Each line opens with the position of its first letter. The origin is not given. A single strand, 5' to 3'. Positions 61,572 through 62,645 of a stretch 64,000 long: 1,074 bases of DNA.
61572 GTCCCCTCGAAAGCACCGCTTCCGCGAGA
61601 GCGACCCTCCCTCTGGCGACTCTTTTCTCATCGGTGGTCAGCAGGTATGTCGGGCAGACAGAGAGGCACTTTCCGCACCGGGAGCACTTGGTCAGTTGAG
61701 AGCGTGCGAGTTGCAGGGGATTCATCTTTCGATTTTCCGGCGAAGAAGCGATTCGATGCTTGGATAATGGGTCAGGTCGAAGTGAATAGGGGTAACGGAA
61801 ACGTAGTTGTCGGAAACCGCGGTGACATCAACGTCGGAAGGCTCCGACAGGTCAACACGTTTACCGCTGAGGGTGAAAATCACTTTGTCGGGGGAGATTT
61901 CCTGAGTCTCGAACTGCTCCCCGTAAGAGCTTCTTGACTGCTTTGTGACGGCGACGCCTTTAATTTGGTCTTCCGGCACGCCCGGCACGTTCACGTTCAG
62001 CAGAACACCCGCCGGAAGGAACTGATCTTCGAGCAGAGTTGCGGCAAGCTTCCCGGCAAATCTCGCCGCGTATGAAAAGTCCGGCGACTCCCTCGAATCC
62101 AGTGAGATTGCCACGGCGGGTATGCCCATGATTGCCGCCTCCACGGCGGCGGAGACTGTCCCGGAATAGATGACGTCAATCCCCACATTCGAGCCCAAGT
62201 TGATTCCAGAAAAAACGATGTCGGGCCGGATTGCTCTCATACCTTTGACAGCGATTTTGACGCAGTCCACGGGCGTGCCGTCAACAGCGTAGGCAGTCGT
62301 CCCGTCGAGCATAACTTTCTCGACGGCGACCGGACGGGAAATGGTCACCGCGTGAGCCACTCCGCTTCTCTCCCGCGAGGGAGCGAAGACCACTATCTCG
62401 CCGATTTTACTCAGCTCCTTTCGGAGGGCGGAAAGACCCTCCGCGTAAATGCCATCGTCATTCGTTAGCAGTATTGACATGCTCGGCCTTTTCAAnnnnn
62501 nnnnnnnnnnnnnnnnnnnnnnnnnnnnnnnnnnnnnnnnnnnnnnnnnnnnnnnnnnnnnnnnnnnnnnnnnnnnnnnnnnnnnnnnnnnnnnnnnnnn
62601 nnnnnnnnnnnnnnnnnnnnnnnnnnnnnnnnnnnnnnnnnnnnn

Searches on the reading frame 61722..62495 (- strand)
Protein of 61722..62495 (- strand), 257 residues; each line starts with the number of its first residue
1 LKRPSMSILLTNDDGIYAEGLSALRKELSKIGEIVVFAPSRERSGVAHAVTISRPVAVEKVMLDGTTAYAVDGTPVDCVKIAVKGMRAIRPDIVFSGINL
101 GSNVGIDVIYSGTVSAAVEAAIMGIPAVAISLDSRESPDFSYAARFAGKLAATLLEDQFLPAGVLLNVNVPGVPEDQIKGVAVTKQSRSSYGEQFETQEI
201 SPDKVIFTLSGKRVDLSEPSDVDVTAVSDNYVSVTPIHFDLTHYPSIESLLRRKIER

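Call 15: search_protein_families(library=ncbifam, proteins=[window:61722-62495:-], max_evalue=0.00001)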
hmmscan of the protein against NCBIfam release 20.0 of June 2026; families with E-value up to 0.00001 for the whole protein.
window:61722-62495:- (257 aa): 13 families
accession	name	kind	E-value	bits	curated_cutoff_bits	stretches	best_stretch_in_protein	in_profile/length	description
NF001492.0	PRK00346.2-2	equivalog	9.6e-82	274.1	271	1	5-252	3-254/261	5'/3'-nucleotidase SurE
NF001490.0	PRK00346.1-4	equivalog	3.7e-74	249.1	233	1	6-251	1-248/254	5'/3'-nucleotidase SurE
NF001489.0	PRK00346.1-3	equivalog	3.6e-69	232.9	295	1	6-250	1-241/250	5'/3'-nucleotidase SurE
NF010545.0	PRK13935.1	equivalog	4e-68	229.4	365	1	6-250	1-245/254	stationary phase survival protein SurE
NF010542.0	PRK13932.1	equivalog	6.3e-68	228.8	436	1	7-256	11-260/261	stationary phase survival protein SurE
NF010543.0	PRK13933.1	equivalog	2e-67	227.4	280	1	6-248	1-245/253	stationary phase survival protein SurE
TIGR00087.1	surE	equivalog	1.4e-62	211.3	135.1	1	6-242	1-252/252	5'/3'-nucleotidase SurE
NF001494.0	PRK00346.2-4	equivalog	2.3e-58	197.7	313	1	7-251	3-254/259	5'/3'-nucleotidase SurE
NF001491.0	PRK00346.2-1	equivalog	3.2e-58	197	290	1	6-250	3-258/266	5'/3'-nucleotidase SurE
NF001493.0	PRK00346.2-3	equivalog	4.3e-56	190.5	230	1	5-237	4-243/269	5'/3'-nucleotidase SurE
NF001488.0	PRK00346.1-1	equivalog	1.3e-53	181.9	396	1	6-247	1-237/253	5'/3'-nucleotidase SurE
NF010541.0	PRK13931.1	equivalog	1.8e-42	145.5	422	1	6-250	1-256/261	5'/3'-nucleotidase SurE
NF010544.0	PRK13934.1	equivalog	1.1e-41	142.7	325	1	6-243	1-243/266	stationary phase survival protein SurE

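Call 16: search_protein_families(library=pfam, proteins=[window:61722-62495:-], max_evalue=0.00001)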
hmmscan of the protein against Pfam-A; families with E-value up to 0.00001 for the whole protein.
window:61722-62495:- (257 aa): 1 family
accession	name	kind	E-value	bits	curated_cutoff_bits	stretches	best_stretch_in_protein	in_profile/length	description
PF01975.23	SurE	-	4.5e-63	212.9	22.1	1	8-192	1-188/189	Survival protein SurE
